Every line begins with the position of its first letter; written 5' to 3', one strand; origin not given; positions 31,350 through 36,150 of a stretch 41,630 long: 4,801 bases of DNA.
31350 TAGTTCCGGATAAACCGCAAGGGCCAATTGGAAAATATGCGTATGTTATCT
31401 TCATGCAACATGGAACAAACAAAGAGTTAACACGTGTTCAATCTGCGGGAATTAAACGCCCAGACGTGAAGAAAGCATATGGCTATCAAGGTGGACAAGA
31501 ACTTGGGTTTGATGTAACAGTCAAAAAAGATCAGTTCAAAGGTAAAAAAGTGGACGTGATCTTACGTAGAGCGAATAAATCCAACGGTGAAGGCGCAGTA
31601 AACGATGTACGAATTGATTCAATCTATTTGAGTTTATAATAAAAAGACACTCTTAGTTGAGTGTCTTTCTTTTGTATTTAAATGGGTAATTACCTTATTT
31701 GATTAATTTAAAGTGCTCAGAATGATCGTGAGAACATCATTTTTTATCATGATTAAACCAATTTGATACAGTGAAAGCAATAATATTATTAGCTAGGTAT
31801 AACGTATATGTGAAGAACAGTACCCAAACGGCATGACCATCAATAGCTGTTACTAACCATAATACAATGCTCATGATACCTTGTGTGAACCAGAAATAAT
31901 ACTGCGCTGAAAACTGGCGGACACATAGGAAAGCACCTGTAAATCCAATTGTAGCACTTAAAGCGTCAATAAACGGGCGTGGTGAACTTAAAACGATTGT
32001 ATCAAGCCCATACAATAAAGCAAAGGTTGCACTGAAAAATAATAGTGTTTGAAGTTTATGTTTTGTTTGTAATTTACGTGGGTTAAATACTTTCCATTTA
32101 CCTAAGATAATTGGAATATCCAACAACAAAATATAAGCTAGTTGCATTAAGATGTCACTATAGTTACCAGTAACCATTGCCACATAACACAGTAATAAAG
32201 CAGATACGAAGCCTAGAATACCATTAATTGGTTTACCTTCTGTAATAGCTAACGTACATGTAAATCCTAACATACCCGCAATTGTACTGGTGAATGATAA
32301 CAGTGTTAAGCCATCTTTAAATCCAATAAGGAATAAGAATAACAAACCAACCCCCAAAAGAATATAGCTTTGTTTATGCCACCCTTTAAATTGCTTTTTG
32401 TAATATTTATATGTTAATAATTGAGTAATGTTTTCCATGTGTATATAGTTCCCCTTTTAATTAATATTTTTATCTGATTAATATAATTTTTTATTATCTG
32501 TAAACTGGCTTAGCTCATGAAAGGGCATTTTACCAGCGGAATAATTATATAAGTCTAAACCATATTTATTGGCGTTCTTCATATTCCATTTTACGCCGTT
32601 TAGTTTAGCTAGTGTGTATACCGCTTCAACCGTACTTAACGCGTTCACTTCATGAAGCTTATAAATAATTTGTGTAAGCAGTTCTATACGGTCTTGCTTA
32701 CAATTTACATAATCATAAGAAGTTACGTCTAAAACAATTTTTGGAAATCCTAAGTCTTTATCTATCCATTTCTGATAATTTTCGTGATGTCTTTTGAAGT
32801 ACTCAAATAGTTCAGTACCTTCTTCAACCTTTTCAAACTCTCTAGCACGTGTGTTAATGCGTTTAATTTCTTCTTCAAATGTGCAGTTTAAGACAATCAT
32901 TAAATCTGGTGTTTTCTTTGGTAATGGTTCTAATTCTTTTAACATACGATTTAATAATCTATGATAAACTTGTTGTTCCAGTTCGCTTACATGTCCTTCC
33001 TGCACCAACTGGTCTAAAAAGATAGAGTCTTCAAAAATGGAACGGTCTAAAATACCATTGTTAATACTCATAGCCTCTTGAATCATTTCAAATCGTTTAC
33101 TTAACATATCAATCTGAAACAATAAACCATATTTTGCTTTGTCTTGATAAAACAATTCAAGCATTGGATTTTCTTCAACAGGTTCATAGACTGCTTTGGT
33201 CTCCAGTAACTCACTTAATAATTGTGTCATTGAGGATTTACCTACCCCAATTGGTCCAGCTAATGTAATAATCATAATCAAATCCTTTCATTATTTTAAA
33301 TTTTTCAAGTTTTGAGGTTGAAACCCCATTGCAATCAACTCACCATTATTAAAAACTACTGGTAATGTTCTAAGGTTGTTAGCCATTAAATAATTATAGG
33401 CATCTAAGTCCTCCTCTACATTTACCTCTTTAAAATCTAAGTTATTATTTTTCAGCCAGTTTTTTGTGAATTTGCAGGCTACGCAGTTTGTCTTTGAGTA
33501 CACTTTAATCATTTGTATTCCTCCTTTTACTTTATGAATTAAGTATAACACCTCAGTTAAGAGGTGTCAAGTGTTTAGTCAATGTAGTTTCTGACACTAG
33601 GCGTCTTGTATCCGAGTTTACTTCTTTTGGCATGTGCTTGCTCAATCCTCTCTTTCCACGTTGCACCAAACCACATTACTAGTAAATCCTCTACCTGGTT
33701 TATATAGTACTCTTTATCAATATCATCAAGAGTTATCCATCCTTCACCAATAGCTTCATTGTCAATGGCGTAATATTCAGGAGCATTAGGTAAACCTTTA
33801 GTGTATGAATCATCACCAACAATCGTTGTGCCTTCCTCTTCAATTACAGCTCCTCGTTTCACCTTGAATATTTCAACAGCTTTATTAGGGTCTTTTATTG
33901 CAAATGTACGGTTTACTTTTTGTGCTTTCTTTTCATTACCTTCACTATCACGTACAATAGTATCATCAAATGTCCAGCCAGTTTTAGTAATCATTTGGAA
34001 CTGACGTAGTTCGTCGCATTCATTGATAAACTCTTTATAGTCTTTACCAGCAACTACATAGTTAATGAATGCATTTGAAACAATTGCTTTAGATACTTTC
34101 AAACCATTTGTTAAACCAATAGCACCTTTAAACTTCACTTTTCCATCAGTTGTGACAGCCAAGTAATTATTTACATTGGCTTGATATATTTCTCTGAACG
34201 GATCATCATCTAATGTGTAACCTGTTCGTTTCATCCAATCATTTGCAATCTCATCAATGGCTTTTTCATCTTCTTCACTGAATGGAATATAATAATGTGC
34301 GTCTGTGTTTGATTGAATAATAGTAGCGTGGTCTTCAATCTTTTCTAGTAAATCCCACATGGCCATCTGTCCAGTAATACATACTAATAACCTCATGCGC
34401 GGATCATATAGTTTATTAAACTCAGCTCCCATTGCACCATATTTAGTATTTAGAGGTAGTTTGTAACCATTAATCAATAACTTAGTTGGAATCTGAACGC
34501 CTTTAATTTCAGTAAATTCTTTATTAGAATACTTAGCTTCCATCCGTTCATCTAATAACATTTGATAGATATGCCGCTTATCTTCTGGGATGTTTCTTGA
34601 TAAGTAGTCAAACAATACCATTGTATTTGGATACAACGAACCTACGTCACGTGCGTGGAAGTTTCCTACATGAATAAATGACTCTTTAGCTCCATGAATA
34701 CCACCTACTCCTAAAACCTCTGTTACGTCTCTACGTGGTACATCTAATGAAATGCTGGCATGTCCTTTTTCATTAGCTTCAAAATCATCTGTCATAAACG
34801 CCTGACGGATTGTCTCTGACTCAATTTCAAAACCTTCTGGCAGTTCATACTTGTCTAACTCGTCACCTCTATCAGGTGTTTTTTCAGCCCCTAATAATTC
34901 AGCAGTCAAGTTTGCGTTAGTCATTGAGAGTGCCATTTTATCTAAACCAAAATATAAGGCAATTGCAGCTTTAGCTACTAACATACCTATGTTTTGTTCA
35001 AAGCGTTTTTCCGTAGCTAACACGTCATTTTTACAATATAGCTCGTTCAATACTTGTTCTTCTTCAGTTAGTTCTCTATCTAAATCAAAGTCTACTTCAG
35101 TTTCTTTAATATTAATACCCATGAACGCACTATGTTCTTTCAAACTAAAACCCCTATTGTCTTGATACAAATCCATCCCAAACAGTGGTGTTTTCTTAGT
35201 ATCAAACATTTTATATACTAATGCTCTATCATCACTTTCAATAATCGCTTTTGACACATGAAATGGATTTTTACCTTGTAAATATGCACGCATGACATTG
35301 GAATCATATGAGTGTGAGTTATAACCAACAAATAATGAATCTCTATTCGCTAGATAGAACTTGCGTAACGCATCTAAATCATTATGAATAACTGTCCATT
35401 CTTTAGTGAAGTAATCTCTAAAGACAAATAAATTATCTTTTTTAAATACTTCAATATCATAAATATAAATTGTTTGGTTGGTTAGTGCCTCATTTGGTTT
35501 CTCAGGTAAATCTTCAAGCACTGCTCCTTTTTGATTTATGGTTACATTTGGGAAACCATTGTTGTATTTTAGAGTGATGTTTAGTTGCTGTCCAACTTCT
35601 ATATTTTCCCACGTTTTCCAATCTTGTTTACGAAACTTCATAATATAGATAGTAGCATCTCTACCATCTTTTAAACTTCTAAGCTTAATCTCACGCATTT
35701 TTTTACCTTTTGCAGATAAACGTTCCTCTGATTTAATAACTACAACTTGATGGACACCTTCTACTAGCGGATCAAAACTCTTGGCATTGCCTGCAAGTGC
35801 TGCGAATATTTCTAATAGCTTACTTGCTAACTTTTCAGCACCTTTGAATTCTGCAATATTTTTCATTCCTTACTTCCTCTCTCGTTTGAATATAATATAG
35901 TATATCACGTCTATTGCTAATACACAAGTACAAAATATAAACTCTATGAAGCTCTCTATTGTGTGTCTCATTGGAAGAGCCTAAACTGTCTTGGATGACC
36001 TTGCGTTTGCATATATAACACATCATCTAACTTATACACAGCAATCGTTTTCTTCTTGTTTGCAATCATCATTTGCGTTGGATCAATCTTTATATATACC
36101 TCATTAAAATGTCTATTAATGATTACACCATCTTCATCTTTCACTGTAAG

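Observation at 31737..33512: Nucleoside-salvage module: PnuC-like transporter, deoxynucleoside kinase (with extra C-terminal domain) and NrdH redoxin beside the DNA polymerase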

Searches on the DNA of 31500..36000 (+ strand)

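Call 6: search_dna_similar(query=window:31500-36000:+, collection=phages, mode=near, max_rows=25)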
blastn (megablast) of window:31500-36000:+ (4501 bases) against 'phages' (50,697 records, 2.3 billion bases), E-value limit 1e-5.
Records with a match: 43; places in all: 43; records where one place covers at least 80% of the query: 0.
Best place of each record, by identity: 80-90% 23; 60-80% 20.
By first word of the organism name: Enterococcus 43.
By host as written in the record: Enterococcus faecium 13; - 5; Enterococcus sp. 5; Enterococcus faecalis 4; Enterococcus_D gallinarum DO36 3; Enterococcus faecium ATCC 35667 2; Enterococcus faecium E1071 2; Enterococcus faecium TX1330 2; and 6 more.
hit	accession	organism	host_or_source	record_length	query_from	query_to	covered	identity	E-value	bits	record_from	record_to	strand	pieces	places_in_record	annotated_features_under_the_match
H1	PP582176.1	Enterococcus phage vB_Efm10_KEN22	Enterococcus faecium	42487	3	4498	78%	89.2%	0e+0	4378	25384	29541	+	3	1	DNA polymerase | thymidylate kinase | HNH endonuclease | thioredoxin domain | endolysin | and 1 other names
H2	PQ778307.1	Enterococcus phage SSBHU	Enterococcus faecium ATCC 35667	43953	3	4498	79%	86.7%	0e+0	3945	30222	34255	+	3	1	DNA polymerase | thymidylate kinase | HNH endonuclease | thioredoxin domain | endolysin | and 1 other names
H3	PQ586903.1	Enterococcus phage RG1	Enterococcus faecium ATCC 35667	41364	1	4501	78%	86.4%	0e+0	3826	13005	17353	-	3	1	DNA polymerase | DNA methyltransferase | thymidylate kinase | thioredoxin domain | endolysin | and 1 other names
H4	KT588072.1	Enterococcus phage IME-EFm5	Enterococcus faecium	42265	1223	4501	73%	83.7%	0e+0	3085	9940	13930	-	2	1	DNA polymerase | DNA methylase | hypothetical protein (x2)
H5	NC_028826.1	Enterococcus phage IME-EFm5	Enterococcus faecium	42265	1223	4501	73%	83.7%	0e+0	3085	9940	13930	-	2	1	DNA polymerase | thioredoxin domain | thymidylate kinase | hypothetical protein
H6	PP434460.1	Enterococcus phage BUCT630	Enterococcus faecium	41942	1223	4407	71%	84.1%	0e+0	3055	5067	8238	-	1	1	DNA polymerase | thymidylate kinase | arsenical resistance operon trans-acting repressor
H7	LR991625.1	Enterococcus phage dArtagnan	-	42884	1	4477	61%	88.0%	0e+0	3205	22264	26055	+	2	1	B-family DNA polymerase, catalytic domain | Nucleoside/nucleotide kinase | Thioredoxin | Hypothetical protein (x2) | Endolysin, N-acetylmuramoyl-L-alanine amidase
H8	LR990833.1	Enterococcus phage Aramis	-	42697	1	4477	61%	87.9%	0e+0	3194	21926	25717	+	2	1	B-family DNA polymerase, catalytic domain | Nucleoside/nucleotide kinase | Thioredoxin | Hypothetical protein (x3) | Endolysin, N-acetylmuramoyl-L-alanine amidase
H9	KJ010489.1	Enterococcus phage IME-EFm1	Enterococcus faecium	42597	1838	4472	59%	87.3%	0e+0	3007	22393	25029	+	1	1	DNA polymerase | hypothetical protein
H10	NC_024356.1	Enterococcus phage IME-EFm1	Enterococcus faecium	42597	1838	4472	59%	87.3%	0e+0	3007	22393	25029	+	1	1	DNA polymerase | thioredoxin domain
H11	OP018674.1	Enterococcus phage vB_Efm_LG62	Enterococcus faecium 2111230062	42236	1951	4498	57%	89.7%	0e+0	3249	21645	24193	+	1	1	DNA polymerase | glutaredoxin-like protein | hypothetical protein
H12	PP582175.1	Enterococcus phage vB_Efm8_KEN21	Enterococcus faecium 80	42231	2000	4501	56%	88.7%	0e+0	3037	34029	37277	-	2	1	DNA polymerase | DNA methyltransferase | hypothetical protein (x3)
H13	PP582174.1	Enterococcus phage vB_Efm3_KEN20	Enterococcus faecium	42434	2000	4498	56%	88.5%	0e+0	3014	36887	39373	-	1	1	DNA polymerase | hypothetical protein (x3)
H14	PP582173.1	Enterococcus phage vB_Efm3_KEN18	Enterococcus faecium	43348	2000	4501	56%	88.4%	0e+0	2998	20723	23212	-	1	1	DNA polymerase | hypothetical protein (x3)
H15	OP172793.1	Enterococcus phage EF36P1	Enterococcus_D gallinarum DO36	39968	2019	4501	53%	87.8%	0e+0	2841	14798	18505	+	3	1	hypothetical protein (x3) | DNA endonuclease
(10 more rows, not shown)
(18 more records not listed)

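Call 7: get_annotated_region(hit=H1, flank=3000)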
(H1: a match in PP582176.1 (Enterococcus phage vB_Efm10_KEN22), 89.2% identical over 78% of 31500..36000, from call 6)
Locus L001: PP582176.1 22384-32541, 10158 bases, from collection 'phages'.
description: Enterococcus phage vB_Efm10_KEN22, complete genome.
organism: Enterococcus phage vB_Efm10_KEN22 (NCBI taxid 3135753)
taxonomy: Viruses; Duplodnaviria; Heunggongvirae; Uroviricota; Caudoviricetes
host: Enterococcus faecium; source: sewage; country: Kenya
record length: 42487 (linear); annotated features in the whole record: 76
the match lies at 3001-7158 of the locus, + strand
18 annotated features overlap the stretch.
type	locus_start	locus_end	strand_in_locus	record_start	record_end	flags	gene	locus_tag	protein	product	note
CDS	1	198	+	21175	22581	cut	-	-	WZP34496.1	minor tail protein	-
CDS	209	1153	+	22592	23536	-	-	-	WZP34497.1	virion structural protein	-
CDS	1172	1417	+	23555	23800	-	-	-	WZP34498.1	hypothetical protein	-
CDS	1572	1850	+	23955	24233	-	-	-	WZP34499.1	holin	-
CDS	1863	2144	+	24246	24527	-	-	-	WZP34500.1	holin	-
CDS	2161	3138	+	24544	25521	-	-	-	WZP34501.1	endolysin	-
CDS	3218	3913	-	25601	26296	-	-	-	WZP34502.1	thymidylate kinase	-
CDS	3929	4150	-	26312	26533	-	-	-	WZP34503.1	thioredoxin domain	-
CDS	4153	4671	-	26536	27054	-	-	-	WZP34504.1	HNH endonuclease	-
CDS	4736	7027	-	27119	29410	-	-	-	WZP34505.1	DNA polymerase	-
CDS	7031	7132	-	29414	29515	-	-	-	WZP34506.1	hypothetical protein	-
CDS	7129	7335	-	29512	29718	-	-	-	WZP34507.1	hypothetical protein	-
CDS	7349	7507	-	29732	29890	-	-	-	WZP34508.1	hypothetical protein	-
CDS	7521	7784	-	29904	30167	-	-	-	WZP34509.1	hypothetical protein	-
CDS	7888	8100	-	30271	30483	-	-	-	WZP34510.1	hypothetical protein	-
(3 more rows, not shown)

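Call 8: get_annotated_region(hit=H7, flank=3000)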
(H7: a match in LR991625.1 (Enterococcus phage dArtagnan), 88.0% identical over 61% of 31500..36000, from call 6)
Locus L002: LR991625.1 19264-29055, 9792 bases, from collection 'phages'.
description: Enterococcus phage dArtagnan genome assembly, complete genome: monopartite.
organism: Enterococcus phage dArtagnan (NCBI taxid 2795667)
taxonomy: Viruses; Duplodnaviria; Heunggongvirae; Uroviricota; Caudoviricetes
host: -; source: -; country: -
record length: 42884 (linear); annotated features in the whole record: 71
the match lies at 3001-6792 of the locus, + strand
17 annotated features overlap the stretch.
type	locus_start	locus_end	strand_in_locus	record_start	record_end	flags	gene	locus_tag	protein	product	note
CDS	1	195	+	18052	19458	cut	-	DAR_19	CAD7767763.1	Tail-associated lysozyme protein Tal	-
CDS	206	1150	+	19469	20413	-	-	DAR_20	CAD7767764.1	Tail protein, putative receptor-binding protein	-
CDS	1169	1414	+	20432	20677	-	-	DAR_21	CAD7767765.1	Hypothetical protein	-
CDS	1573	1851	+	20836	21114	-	-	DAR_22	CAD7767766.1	XhlA-like hemolysin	-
CDS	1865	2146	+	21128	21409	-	-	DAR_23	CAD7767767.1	Holin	-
CDS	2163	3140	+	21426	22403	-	-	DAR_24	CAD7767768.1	Endolysin, N-acetylmuramoyl-L-alanine amidase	-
CDS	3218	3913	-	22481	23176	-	-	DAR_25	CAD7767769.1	Nucleoside/nucleotide kinase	-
CDS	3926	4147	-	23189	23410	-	-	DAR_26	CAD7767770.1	Thioredoxin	-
CDS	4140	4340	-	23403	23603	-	-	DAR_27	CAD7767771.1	Hypothetical protein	-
CDS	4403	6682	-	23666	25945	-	-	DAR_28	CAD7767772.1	B-family DNA polymerase, catalytic domain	-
CDS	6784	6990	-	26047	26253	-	-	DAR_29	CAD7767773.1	Hypothetical protein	-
CDS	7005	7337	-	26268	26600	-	-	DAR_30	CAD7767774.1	Hypothetical protein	-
CDS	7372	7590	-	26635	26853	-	-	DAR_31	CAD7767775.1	Hypothetical protein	-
CDS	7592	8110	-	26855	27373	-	-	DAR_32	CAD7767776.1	HNH endonuclease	-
CDS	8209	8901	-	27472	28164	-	-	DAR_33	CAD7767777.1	Hypothetical protein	-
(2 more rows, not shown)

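Call 29: search_rna_families(sources=[L005, L006, L008, window], threshold=gathering)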
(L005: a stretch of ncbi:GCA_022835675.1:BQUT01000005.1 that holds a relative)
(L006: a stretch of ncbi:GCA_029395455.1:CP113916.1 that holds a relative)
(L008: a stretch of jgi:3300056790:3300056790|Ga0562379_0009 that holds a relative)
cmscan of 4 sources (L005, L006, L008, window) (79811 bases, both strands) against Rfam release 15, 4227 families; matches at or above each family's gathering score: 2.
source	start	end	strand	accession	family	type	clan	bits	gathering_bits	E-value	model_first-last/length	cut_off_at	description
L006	5737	5826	-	RF00005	tRNA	Gene; tRNA;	CL00001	62.3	29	5.3e-11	1-71/71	no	tRNA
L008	4286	4358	+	RF00005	tRNA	Gene; tRNA;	CL00001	58.9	29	4.5e-10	1-71/71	no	tRNA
